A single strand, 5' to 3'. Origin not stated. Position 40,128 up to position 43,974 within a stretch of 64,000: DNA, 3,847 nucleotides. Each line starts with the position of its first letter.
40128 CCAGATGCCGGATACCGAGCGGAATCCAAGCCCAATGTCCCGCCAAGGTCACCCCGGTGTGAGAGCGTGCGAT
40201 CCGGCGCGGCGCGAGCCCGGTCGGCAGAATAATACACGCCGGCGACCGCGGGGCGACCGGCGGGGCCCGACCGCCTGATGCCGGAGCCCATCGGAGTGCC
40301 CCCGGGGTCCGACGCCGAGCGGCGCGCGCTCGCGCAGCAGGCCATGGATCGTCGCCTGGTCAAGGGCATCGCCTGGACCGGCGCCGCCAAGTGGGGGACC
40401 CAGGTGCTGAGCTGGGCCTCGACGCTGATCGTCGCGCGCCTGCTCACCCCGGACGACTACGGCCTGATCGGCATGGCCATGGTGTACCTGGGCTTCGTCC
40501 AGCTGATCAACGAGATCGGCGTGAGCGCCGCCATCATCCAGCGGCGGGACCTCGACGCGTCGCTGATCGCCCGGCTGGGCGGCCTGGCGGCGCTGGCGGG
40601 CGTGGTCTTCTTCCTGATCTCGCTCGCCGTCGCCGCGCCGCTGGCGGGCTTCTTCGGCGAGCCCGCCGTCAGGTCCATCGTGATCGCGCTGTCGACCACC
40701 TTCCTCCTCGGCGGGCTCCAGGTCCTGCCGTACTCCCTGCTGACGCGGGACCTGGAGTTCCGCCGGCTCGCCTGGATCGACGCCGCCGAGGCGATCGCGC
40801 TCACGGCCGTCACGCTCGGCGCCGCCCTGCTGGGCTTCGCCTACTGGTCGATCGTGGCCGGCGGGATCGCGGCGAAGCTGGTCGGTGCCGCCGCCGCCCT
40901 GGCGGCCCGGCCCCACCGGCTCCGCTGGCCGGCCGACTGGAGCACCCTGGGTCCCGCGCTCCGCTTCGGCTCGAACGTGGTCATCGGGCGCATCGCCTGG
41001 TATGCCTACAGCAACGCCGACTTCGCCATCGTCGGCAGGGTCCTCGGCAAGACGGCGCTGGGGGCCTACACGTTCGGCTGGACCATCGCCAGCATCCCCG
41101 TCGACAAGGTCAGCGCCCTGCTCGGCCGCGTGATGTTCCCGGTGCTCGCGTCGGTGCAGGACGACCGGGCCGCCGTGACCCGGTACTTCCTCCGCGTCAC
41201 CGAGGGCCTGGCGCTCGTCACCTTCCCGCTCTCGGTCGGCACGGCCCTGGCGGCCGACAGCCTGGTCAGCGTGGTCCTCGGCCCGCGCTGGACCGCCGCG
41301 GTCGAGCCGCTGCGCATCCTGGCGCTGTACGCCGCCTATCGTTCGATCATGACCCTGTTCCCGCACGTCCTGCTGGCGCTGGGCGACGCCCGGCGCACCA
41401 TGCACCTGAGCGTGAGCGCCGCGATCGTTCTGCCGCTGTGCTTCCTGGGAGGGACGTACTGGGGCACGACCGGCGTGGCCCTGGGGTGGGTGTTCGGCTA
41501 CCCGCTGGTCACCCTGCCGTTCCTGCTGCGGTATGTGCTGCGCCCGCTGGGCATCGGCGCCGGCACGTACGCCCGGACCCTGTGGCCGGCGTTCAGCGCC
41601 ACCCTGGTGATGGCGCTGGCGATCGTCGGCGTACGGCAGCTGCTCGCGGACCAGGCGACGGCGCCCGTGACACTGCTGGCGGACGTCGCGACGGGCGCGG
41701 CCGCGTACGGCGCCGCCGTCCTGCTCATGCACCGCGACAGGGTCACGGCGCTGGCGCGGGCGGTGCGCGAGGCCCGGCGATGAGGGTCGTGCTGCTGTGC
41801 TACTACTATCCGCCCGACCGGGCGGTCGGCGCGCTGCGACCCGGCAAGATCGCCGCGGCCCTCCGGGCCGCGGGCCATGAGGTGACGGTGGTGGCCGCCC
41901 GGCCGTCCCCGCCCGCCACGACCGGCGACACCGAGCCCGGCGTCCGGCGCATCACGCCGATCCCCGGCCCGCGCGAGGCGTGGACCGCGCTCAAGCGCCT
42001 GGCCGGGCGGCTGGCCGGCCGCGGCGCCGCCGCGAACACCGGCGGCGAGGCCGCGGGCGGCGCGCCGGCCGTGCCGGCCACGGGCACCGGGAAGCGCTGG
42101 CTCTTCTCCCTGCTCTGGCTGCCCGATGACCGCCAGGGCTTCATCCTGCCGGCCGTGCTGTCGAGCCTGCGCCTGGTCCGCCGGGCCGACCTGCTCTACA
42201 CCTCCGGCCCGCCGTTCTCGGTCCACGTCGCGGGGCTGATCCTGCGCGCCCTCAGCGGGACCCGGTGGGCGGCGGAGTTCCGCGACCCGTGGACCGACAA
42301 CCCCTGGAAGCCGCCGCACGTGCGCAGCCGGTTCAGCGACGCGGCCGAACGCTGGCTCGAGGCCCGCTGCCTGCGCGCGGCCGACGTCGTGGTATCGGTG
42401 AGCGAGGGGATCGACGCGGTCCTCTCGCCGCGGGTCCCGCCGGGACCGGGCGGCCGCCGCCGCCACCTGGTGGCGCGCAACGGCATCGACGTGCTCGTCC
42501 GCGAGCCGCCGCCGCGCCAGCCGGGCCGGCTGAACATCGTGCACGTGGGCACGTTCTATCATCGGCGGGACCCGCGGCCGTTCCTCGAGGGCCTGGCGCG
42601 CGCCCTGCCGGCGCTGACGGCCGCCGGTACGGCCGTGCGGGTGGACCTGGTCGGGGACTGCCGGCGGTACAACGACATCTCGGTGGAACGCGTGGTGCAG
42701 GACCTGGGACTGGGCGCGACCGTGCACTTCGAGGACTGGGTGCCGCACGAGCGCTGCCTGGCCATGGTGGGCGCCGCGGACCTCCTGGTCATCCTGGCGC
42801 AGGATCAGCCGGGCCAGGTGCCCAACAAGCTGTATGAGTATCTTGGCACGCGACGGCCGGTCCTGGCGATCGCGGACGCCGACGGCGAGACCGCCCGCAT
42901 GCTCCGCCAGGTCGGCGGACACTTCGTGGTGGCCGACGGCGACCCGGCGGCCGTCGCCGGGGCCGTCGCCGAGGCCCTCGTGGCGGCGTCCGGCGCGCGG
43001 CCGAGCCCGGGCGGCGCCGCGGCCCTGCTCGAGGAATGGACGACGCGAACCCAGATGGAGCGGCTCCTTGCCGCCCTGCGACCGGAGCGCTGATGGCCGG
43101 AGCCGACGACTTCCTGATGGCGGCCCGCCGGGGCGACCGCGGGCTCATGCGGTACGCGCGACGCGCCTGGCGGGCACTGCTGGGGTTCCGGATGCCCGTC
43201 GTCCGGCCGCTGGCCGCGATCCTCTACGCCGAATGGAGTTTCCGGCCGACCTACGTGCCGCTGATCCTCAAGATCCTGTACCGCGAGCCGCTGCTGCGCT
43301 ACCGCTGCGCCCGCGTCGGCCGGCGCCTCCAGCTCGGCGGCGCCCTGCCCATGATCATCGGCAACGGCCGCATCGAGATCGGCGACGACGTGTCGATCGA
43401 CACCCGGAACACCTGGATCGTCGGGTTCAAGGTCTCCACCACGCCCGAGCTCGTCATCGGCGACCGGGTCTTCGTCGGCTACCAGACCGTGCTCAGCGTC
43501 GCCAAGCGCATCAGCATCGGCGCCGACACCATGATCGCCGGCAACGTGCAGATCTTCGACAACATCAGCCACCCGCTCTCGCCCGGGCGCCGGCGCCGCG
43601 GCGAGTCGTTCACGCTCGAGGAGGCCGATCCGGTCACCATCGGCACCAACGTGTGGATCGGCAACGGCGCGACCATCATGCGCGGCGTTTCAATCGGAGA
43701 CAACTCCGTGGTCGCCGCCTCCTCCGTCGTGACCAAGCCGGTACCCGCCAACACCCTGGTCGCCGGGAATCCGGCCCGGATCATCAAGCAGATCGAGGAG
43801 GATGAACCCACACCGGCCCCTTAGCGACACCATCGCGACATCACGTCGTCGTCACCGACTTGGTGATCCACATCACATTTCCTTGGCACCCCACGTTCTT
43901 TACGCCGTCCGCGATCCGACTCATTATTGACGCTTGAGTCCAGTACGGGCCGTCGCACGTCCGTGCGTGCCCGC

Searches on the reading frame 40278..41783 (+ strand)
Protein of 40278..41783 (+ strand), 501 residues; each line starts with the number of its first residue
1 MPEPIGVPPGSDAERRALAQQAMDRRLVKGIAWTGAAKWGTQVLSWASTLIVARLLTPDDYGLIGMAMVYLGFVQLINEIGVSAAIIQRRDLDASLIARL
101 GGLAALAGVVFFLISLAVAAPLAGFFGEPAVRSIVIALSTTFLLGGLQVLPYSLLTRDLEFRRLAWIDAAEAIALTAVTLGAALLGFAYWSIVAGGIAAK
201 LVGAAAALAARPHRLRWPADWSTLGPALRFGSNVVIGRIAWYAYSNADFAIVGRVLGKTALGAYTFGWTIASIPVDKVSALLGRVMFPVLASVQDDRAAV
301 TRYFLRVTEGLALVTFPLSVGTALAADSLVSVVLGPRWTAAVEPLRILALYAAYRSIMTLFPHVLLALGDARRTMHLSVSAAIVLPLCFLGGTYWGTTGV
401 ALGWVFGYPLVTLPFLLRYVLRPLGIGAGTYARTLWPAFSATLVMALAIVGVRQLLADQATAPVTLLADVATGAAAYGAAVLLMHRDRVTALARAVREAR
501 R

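Call 17: search_protein_families(library=ncbifam, proteins=[window:40278-41783:+], max_evalue=0.001)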
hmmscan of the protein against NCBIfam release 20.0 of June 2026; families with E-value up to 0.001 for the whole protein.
window:40278-41783:+ (501 aa): 3 families
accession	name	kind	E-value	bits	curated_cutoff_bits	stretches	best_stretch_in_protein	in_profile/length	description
NF007773.0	PRK10459.1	equivalog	5.8e-65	220.2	273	1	23-494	3-477/492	MOP flippase family protein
NF047674.1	TeichurnBiosyTuaB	equivalog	1.5e-56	192.4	580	1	22-482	3-467/469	teichuronic acid biosynthesis protein TuaB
NF058658.1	Oglyco_Wzx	exception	3.2e-40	138.5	720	1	19-388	2-371/478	O-glycosylation flippase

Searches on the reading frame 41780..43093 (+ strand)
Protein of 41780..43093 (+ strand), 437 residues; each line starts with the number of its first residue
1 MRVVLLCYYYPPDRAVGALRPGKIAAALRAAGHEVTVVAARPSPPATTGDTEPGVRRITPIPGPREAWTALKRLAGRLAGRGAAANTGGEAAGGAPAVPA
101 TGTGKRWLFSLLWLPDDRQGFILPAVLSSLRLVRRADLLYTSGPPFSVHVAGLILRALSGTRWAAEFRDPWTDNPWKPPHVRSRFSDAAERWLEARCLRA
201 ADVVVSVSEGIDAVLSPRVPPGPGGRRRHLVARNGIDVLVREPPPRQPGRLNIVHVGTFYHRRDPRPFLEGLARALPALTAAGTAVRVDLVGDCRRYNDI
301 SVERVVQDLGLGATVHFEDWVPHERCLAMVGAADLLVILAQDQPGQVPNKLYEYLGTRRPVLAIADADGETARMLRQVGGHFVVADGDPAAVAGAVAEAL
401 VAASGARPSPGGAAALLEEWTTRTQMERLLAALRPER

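Call 17: search_protein_families(library=ncbifam, proteins=[window:41780-43093:+], max_evalue=0.001)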
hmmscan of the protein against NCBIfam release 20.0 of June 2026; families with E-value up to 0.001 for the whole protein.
window:41780-43093:+ (437 aa): 2 families
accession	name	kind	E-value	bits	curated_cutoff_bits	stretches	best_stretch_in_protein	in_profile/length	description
NF007640.0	PRK10307.1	subfamily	5.2e-07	28.9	276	0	290-415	264-384/411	WcaI family glycosyltransferase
TIGR04063.1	stp3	hypoth_equivalog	7.3e-05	21.8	442.05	1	191-398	148-356/397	TIGR04063 family PEP-CTERM/XrtA system glycosyltransferase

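Call 20: search_protein_families(library=pfam, proteins=[window:41780-43093:+], max_evalue=0.01)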
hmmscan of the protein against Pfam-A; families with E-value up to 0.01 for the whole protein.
window:41780-43093:+ (437 aa): 4 families
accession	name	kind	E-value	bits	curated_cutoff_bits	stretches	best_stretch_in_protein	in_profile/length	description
PF13692.12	Glyco_trans_1_4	-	3.1e-10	40.9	27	1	252-400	3-140/142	Glycosyl transferases group 1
PF13439.12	Glyco_transf_4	-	3.3e-09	37.4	28.5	2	109-220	44-155/170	Glycosyltransferase Family 4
PF13579.12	Glyco_trans_4_4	-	1.2e-08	35.9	29.7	1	23-211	9-138/158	Glycosyl transferase 4-like domain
PF00534.26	Glycos_transf_1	-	0.00089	19.3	26.4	1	259-400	20-156/172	Glycosyl transferases group 1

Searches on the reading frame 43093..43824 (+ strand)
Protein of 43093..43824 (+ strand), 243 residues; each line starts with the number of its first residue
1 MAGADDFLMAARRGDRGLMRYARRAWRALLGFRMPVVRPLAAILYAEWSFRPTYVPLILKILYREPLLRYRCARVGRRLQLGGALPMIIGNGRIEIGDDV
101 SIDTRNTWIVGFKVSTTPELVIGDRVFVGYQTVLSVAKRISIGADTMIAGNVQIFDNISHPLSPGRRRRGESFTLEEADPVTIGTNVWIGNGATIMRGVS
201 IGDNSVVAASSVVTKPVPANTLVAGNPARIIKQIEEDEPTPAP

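Call 17: search_protein_families(library=ncbifam, proteins=[window:43093-43824:+], max_evalue=0.001)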
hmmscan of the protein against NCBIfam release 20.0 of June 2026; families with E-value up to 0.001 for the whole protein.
window:43093-43824:+ (243 aa): 43 families (the best 25 are shown)
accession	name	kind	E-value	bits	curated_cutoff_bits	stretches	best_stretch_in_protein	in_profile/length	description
NF007499.0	PRK10092.1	equivalog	8.4e-27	94.1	314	1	119-233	73-182/183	maltose O-acetyltransferase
NF007240.0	PRK09677.1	equivalog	1.2e-23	83.7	243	1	114-236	60-186/192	putative lipopolysaccharide biosynthesis O-acetyl transferase WbbJ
NF007076.0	PRK09527.1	equivalog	5.9e-23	81.3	347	1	105-237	60-188/203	galactoside O-acetyltransferase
TIGR03308.1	phn_thr-fam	hypoth_equivalog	2.5e-18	66.6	201.65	1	173-233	101-161/204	phosphonate metabolim protein, transferase hexapeptide repeat family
NF007797.0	PRK10502.1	subfamily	7.2e-18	64.9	192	1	119-233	72-178/183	WcaF family extracellular polysaccharide biosynthesis acetyltransferase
TIGR03532.1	DapD_Ac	equivalog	1.9e-17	63.7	231.75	1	177-237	157-217/231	2,3,4,5-tetrahydropyridine-2,6-dicarboxylate N-acetyltransferase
NF058585.1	HptprglPActTf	PfamEq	4.4e-16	58.9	300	1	181-238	107-164/172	heptaprenylglyceryl phosphate O-acetyltransferase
TIGR03570.1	NeuD_NnaD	subfamily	6e-16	58.6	160.8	1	181-229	154-202/202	NeuD/PglB/VioB family sugar acetyltransferase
NF000504.1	stregram_VatH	exception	6.2e-16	58.9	475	1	94-233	34-170/216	streptogramin A O-acetyltransferase Vat(H)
NF000311.1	Vat_ABCDEFH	equivalog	2e-15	56.9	300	1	89-237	22-167/201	Vat family streptogramin A O-acetyltransferase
TIGR04008.1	WcaF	equivalog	3.2e-15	56.5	326.3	1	113-233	65-177/180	colanic acid biosynthesis acetyltransferase WcaF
NF000490.1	chloram_CatB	equivalog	5e-13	48.8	350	1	177-237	107-167/210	type B chloramphenicol O-acetyltransferase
NF033468.1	stregram_VatI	exception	5.4e-13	49.2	415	1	181-233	113-165/208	streptogramin A O-acetyltransferase Vat(I)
NF000097.1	stregram_VatC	exception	1.6e-12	47.8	425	1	173-232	108-170/212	streptogramin A O-acetyltransferase Vat(C)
NF041874.1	EPS_EpsC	equivalog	1.6e-12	47.5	150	1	121-233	69-166/168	serine O-acetyltransferase EpsC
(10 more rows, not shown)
